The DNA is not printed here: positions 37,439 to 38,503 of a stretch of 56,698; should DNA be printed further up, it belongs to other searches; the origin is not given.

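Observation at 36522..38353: Split HipA-like kinase plus a HipS-like/HIRAN fusion protein inserted in the middle of DISARM: possible DNA-end-sensing kinase switch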

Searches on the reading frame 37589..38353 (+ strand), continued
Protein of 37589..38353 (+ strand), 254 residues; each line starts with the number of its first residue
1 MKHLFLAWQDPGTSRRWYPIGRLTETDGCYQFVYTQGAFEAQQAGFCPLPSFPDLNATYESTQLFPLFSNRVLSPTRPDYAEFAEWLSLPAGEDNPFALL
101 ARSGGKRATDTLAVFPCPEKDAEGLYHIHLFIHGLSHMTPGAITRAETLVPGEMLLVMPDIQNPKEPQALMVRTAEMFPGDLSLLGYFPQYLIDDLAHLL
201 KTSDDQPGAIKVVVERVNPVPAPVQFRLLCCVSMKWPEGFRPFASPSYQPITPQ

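Call 58: search_protein_families(library=padloc, proteins=[L026:3645-6059:+, L026:6615-8399:+, L026:8531-8980:+, L026:11005-13758:+, L026:13963-16065:+, L041:2723-4051:+, L041:4061-5494:+, L041:7435-9543:+, L041:9566-12742:+, L082:10813-12165:+], max_evalue=0.00001)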
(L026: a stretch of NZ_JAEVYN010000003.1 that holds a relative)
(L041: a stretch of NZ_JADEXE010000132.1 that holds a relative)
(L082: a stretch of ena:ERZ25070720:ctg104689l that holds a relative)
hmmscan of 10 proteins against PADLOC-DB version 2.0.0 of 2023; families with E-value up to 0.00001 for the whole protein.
L026:3645-6059:+ (804 aa): 0 families

L026:6615-8399:+ (594 aa): 0 families

L026:8531-8980:+ (149 aa): 0 families

L026:11005-13758:+ (917 aa): 15 families
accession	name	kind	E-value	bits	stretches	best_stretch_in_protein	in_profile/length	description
PDLC02707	PbeA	-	4e-23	79.9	2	162-373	244-448/672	PbeA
PDLC03659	mREase_IV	-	3.6e-22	76.1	1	171-536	219-555/945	Type IV methyl-directed restriction enzyme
PDLC03658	mREase_IV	-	4.8e-19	65.6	1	197-539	245-548/953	Type IV methyl-directed restriction enzyme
PDLC03049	REase_I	-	1.6e-18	64.1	1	197-555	190-545/807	Type I restriction enzyme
PDLC02704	PbeA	-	2e-16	57.6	1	191-374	267-454/682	PbeA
PDLC02706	PbeA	-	2e-14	51.1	1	169-372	268-468/722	PbeA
PDLC03047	REase_I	-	1.1e-10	38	0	173-342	346-495/1107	Type I restriction enzyme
PDLC03042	REase_I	-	1.7e-10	37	1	432-534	723-830/1170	Type I restriction enzyme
PDLC02703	PbeA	-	5.2e-10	36.5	1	163-373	232-439/626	PbeA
PDLC03051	REase_MTase_I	-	7.8e-08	27.9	0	488-546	554-610/1591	Type I restriction enzyme-methyltransferase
PDLC03597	REase_MTase_IIG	-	1.3e-07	27.6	0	477-546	535-605/1646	Type IIG restriction enzyme-methyltransferase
PDLC01770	Cas3g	-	2e-06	24.6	0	169-263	13-98/733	-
PDLC01710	Cas3a1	-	4.8e-06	23.3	1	142-221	170-245/745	Cas3_1_CAS-I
PDLC03648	REase_III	-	5.2e-06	22.9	1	302-535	135-355/871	Type III restriction enzyme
PDLC01439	typeIV_DinG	-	7.8e-06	22.8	0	171-259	16-91/575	CAS-IV-A; associated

L026:13963-16065:+ (700 aa): 26 families (the best 25 are shown)
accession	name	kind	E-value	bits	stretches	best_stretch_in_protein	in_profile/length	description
PDLC01087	C3a187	-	8e-26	89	1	440-676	319-541/559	NERD+UvrD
PDLC00114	GajB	-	5e-21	72.9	2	214-481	5-257/635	UrvD helicase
PDLC00117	GajB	-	1.8e-20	71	2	218-594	17-372/604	UrvD helicase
PDLC00132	GajB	-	1.9e-20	71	2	610-682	537-604/625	UrvD helicase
PDLC03802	RTasHel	-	8.8e-20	69.1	1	217-523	6-275/675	DRT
PDLC00104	GajB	-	3.1e-17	60.5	1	231-482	14-206/574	UrvD helicase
PDLC00127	GajB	-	5.2e-13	46.4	0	611-676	503-564/594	UrvD helicase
PDLC00112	GajB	-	1.5e-12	44.9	1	216-519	6-293/581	UrvD helicase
PDLC00129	GajB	-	1.3e-11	41.9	1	414-515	193-303/594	UrvD helicase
PDLC00130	GajB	-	2.7e-11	40.5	0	612-677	507-567/589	UrvD helicase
PDLC00141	GajB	-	1.1e-10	38.5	0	610-682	499-566/572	UrvD helicase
PDLC00123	GajB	-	3.1e-10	37.3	0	441-531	177-271/540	UrvD helicase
PDLC00149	GajB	-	3.8e-10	36.8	0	442-591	208-360/577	UrvD helicase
PDLC00121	GajB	-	6.4e-10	36.2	0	428-482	186-242/565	UrvD helicase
PDLC00119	GajB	-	3e-09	34.4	0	444-513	222-292/565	UrvD helicase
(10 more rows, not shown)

L041:2723-4051:+ (442 aa): 21 families
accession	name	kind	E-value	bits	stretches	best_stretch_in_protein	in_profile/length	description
PDLC04772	PDC-M68A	-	2.7e-36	123.8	1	9-114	4-109/253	-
PDLC02402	Aga_SIR2-PNTD1-PNTD2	-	1.5e-33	114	1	134-434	586-874/876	Class I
PDLC02415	Aga_REase-PNTD1-PNTD2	-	6.4e-32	108.9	1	125-390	150-398/423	Class I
PDLC00739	Effector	-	7.9e-29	99.1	1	6-120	4-118/378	Endonuclease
PDLC02398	Aga_REase-PNTD1-PNTD2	-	4.1e-28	96.6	1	129-390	157-403/429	Class I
PDLC01997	SAVED1--SAVED_HNH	-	1e-27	95.6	1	6-122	2-116/368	-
PDLC00746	Effector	-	2.4e-24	84.1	1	8-120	15-126/389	Endonuclease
PDLC00749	Effector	-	4.8e-23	79.8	1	4-127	10-134/395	Endonuclease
PDLC02418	Aga_SIR2-Kinase-PNTD1-PNTD2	-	2e-22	77.2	1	134-403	464-723/756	Class I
PDLC00751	Effector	-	1.4e-19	68.5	1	6-118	127-239/530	Endonuclease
PDLC01998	SAVED1--SAVED_HNH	-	3.2e-19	67.1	1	8-112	112-216/506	-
PDLC00747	Effector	-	5e-17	60.1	1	4-118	6-124/373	Endonuclease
PDLC00406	SduA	-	1.1e-16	59.8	1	8-117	15-120/326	DUF4263 domain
PDLC00742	Effector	-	2.4e-15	54.2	1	9-108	120-219/527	Endonuclease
PDLC02399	Aga_REase-PNTD1-PNTD2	-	5.5e-14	50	1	157-362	222-421/463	Class I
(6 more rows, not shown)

L041:4061-5494:+ (477 aa): 11 families
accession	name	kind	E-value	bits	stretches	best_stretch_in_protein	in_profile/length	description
PDLC02376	pAgo_I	-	1.3e-138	461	1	16-477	2-455/455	Class I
PDLC02436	pAgo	-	1.3e-98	328.8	1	20-476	10-459/460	-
PDLC02378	pAgo_I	-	2.5e-81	272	2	179-477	194-493/493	Class I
PDLC02392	pAgo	-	4.2e-62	208.1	1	132-477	1-346/346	-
PDLC02377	pAgo_I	-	4.6e-41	139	1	18-477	9-457/457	Class I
PDLC02384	pAgo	-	1.6e-34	117.3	1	128-475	682-1028/1030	-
PDLC02420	Aga_SIR2-PNTD1-PNTD2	-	1.7e-31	107.3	1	21-462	552-995/1010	Class I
PDLC02428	PprPIWI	-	7.8e-16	56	1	187-463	404-652/666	-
PDLC02389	pAgo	-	1e-09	35.4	1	188-464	463-722/733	-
PDLC02386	pAgo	-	1.9e-06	24.7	1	198-396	444-625/697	-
PDLC02387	pAgo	-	4.5e-06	23.3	1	298-457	499-650/672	-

L041:7435-9543:+ (702 aa): 0 families

L041:9566-12742:+ (1058 aa): 41 families (the best 25 are shown)
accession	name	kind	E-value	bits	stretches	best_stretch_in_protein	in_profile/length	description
PDLC02623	DrmD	-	0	1032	1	21-1039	3-1012/1040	DrmD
PDLC02621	DrmD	-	8.8e-66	220.8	2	529-1040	494-1007/1040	DrmD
PDLC02500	BrxHI|BrxHII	-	4.3e-61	205.5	2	531-728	456-656/933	BrxHI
PDLC00659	HmaA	-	2e-51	173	2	530-858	485-818/1176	SNF2 helicase / DEAD-box helicase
PDLC02619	DrmD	-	2.8e-46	156.1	3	541-693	426-579/872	DrmD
PDLC02504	BrxHI|BrxHII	-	9e-44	147.7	2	534-776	465-713/971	BrxHII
PDLC02572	DrmA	-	6.8e-43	144.8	2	125-346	121-341/1043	DrmA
PDLC02843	DpdE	-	2.8e-38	129.5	2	119-194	155-230/1091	DpdE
PDLC02632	DrmD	-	4e-38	129.3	2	125-330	126-329/662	DrmD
PDLC02840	DpdE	-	7.3e-37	125.2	2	264-706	259-715/1091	DpdE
PDLC02620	DrmD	-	1.3e-36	124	2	534-702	464-633/1060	DrmD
PDLC02633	DrmD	-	1.7e-34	117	2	120-309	123-310/839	DrmD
PDLC02844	DpdE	-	2.8e-32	109.6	2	540-712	574-745/1074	DpdE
PDLC02634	DrmD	-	3.9e-32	109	2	117-333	86-287/900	DrmD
PDLC02193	PLD_Helicase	-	2.8e-29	99.9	2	591-688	741-838/905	-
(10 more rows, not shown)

L082:10813-12165:+ (450 aa): 3 families
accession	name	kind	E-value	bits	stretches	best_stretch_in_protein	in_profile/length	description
PDLC02567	DrmA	-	7.3e-71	236.8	2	98-443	655-999/1750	DrmA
PDLC02571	DrmA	-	1.5e-35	120.1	1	31-414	2-402/1282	DrmA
PDLC02575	DrmA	-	2.1e-22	76.8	1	319-442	9-122/837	DrmA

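Call 59: search_protein_families(library=pfam, proteins=[L026:3645-6059:+, L026:6615-8399:+, L026:8531-8980:+, L026:11005-13758:+, L026:13963-16065:+, L041:2723-4051:+, L041:4061-5494:+, L041:7435-9543:+, L041:9566-12742:+, L082:10813-12165:+], max_evalue=0.0001)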
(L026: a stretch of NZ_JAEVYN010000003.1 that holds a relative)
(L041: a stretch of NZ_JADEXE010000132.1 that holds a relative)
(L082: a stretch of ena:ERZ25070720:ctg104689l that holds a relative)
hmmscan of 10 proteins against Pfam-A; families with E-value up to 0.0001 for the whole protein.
L026:3645-6059:+ (804 aa): 0 families

L026:6615-8399:+ (594 aa): 2 families
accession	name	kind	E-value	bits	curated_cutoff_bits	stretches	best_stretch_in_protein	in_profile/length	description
PF01734.28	Patatin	-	1.8e-15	58.1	27.7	1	21-268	4-187/191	Patatin-like phospholipase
PF11856.13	DUF3376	-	3.3e-05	23.8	25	1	468-497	366-395/514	Protein of unknown function (DUF3376)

L026:8531-8980:+ (149 aa): 0 families

L026:11005-13758:+ (917 aa): 4 families
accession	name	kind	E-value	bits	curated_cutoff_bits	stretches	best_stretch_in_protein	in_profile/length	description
PF04851.21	ResIII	-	1.3e-24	87.4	22.5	1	170-340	3-164/164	Type III restriction enzyme, res subunit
PF00270.35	DEAD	-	3.8e-15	56.4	26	1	195-343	18-165/167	DEAD/DEAH box helicase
PF00271.37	Helicase_C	-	1.6e-11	44.8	23.5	1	424-533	7-108/110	Helicase conserved C-terminal domain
PF18766.7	SWI2_SNF2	-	8.9e-10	39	26.7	1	195-357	19-171/221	SWI2/SNF2 ATPase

L026:13963-16065:+ (700 aa): 7 families
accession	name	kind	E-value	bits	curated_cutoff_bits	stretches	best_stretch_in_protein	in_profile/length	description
PF00580.27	UvrD-helicase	-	7e-21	75.5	23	1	217-496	1-266/271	UvrD/REP helicase N-terminal domain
PF13361.12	UvrD_C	-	6.8e-14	52.5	25.6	1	606-676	280-345/350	UvrD-like helicase C-terminal domain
PF13245.12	AAA_19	-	1.9e-11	44.7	25.1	1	232-482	11-132/134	AAA domain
PF13401.12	AAA_22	-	6.6e-07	30.1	27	0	407-465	64-109/130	AAA domain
PF13086.12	AAA_11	-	2.4e-06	28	27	1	216-281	1-66/257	AAA domain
PF13538.12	UvrD_C_2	-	3.4e-06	27.3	27.4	0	648-676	22-51/52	UvrD-like helicase C-terminal domain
PF01443.25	Viral_helicase1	-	9.4e-05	22.8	21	0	430-494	49-115/228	Viral superfamily 1 RNA helicase core domain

L041:2723-4051:+ (442 aa): 1 family
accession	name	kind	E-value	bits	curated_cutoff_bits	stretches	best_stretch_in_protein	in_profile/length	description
PF13391.12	HNH_2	-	3.4e-05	24.1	21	1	42-93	6-61/66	HNH endonuclease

L041:4061-5494:+ (477 aa): 0 families

L041:7435-9543:+ (702 aa): 0 families

L041:9566-12742:+ (1058 aa): 3 families
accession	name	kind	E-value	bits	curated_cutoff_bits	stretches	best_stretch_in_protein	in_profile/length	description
PF00176.29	SNF2-rel_dom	-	9.3e-23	81.2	24.9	1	142-469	20-283/290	SNF2-related domain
PF00271.37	Helicase_C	-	5.9e-20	72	23.5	1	542-648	4-110/110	Helicase conserved C-terminal domain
PF04851.21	ResIII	-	2.9e-08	34.2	22.5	1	136-303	20-163/164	Type III restriction enzyme, res subunit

L082:10813-12165:+ (450 aa): 0 families

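Call 61: find_related_loci(query=A1, collection=viral_contigs, flank=8000)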
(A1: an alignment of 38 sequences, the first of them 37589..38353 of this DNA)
Query A1 (254 aa) in viral_contigs; peptide patterns used: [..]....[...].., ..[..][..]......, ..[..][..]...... (x = any residue, [..] = any of these).
99 stretches matched a pattern; 1 encode a relative of the query (tblastn E <= 1e-3); 1 distinct loci.
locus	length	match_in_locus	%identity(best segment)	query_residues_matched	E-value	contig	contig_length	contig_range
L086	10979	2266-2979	37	4-251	5e-48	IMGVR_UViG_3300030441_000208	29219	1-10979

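Call 66: search_solved_structures(query=A1, max_evalue=10, show_alignments=4)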
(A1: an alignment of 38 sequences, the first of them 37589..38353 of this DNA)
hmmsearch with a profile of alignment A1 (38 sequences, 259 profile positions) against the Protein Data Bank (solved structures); distinct sequences matched with E-value up to 10: 3.
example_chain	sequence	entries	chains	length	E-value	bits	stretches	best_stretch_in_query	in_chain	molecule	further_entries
5kef_A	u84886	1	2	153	0.071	15.7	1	118-169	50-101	PhnB protein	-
3l20_A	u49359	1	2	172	0.087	15.4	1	118-169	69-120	Putative uncharacterized protein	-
3k2y_A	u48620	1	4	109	0.2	14.1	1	143-206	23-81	uncharacterized protein lp_0118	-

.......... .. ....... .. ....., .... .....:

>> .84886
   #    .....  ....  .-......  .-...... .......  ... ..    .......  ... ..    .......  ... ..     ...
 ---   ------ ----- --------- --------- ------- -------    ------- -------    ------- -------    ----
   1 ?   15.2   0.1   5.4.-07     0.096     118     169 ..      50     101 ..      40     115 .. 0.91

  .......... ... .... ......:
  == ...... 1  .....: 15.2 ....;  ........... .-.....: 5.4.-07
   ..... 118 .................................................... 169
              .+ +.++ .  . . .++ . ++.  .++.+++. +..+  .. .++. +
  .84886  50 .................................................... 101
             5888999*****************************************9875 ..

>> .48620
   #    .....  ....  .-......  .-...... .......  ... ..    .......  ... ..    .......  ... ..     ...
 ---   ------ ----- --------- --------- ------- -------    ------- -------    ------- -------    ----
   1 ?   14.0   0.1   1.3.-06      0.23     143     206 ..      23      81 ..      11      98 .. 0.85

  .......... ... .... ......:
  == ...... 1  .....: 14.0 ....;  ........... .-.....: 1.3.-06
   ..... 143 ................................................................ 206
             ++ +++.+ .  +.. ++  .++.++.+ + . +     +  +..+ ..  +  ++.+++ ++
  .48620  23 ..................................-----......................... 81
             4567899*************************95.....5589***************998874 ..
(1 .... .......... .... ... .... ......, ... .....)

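Call 75: search_protein_representatives(alignment_id=A1)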
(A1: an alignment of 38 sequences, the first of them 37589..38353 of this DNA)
Query: 38 sequences, 259 profile positions. Proteins with E-value up to 0.001 (for the whole library): 2378; up to 1e-10: 1461; up to 1e-30: 556. The best 150 are listed.
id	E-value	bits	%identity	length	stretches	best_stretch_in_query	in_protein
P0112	1.0e-118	411.8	-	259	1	1-254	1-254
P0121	6.3e-104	363.3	-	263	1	1-254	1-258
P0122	4.2e-100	350.7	-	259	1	2-248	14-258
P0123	9.4e-99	346.3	-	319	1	2-250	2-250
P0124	4.6e-98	344.1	-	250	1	1-253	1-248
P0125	2.4e-97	341.7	-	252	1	1-250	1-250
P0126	4.3e-96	337.6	-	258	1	1-252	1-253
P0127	2.7e-95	335.0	-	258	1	2-253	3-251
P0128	4.9e-95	334.1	-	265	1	1-255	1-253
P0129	1.6e-92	325.9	-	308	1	2-251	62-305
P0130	3.9e-92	324.6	-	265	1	1-255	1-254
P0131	5.7e-92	324.1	-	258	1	3-255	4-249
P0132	5.9e-92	324.0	-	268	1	1-250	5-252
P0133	1.4e-91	322.8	-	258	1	2-255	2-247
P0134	1.6e-91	322.6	-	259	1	1-254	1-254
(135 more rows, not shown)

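Call 84: search_protein_families(library=padloc, alignment_id=A7, max_evalue=1e-8)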
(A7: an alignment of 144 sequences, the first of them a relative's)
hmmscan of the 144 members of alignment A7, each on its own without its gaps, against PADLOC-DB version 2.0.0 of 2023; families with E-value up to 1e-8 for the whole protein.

A. member 1, L001:7114-7755:- (213 aa): 5 families
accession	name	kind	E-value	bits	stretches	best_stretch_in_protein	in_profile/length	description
PDLC04368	PDC-M05A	-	1.3e-65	219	1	8-203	1-197/201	-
PDLC04372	PDC-M05A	-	1.7e-38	130.5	1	40-202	2-165/167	-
PDLC04369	PDC-M05A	-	5.7e-26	89.4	1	20-201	13-191/201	-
PDLC04370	PDC-M05A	-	6.4e-20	69.8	1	37-197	31-190/194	-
PDLC04371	PDC-M05A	-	4.8e-13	47.2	1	14-163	25-176/211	-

B. families by the number of members that match (of 144 scanned): 101 families (the first 25 are shown)
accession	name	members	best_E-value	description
PDLC01087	C3a187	2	1e-38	NERD+UvrD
PDLC00117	GajB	2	4.7e-33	UrvD helicase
PDLC03802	RTasHel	2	1.7e-29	DRT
PDLC00132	GajB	2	1.4e-28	UrvD helicase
PDLC00114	GajB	2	1.3e-22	UrvD helicase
PDLC00104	GajB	2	1.4e-19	UrvD helicase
PDLC00127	GajB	2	7.7e-17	UrvD helicase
PDLC00123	GajB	2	8.5e-17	UrvD helicase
PDLC00121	GajB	2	1e-14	UrvD helicase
PDLC00130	GajB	2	3.1e-13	UrvD helicase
PDLC00129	GajB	2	1e-12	UrvD helicase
PDLC00112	GajB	2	1.1e-12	UrvD helicase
PDLC00119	GajB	2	2e-11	UrvD helicase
PDLC04344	PDC-M03A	1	2e-72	-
PDLC04368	PDC-M05A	1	1.3e-65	-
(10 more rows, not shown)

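Call 85: search_protein_families(library=pfam, alignment_id=A7, max_evalue=0.00001)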
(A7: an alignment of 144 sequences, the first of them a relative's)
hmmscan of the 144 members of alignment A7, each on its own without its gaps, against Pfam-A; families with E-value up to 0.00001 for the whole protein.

A. member 1, L001:7114-7755:- (213 aa): 1 family
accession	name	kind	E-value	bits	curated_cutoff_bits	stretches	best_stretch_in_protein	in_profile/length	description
PF18765.7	Polbeta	-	3.7e-07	30.6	26.9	1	104-188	4-82/93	Polymerase beta, Nucleotidyltransferase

B. families by the number of members that match (of 144 scanned): 118 families (the first 25 are shown)
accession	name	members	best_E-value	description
PF00294.29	PfkB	19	1.9e-58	pfkB family carbohydrate kinase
PF19928.4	DUF6391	13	6.9e-54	Domain of unknown function (DUF6391)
PF03116.20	NQR2_RnfD_RnfE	8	1.3e-19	NQR2, RnfD, RnfE family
PF10092.14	DUF2330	7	7.4e-75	Uncharacterized protein conserved in bacteria (DUF2330)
PF01041.23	DegT_DnrJ_EryC1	2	1.7e-93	DegT/DnrJ/EryC1/StrS aminotransferase family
PF00501.34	AMP-binding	2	2.4e-87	AMP-binding enzyme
PF10014.15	2OG-Fe_Oxy_2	2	3.7e-68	2OG-Fe dioxygenase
PF00106.31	adh_short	2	2.3e-58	short chain dehydrogenase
PF13561.12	adh_short_C2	2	1.6e-39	Enoyl-(Acyl carrier protein) reductase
PF00805.28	Pentapeptide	2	1.9e-39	Pentapeptide repeats (8 copies)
PF02560.19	Cyanate_lyase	2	1.1e-37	Cyanate lyase C-terminal domain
PF01738.24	DLH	2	3.1e-34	Dienelactone hydrolase family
PF01522.26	Polysacc_deac_1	2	8e-29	Polysaccharide deacetylase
PF13361.12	UvrD_C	2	6.5e-24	UvrD-like helicase C-terminal domain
PF00580.27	UvrD-helicase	2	7e-21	UvrD/REP helicase N-terminal domain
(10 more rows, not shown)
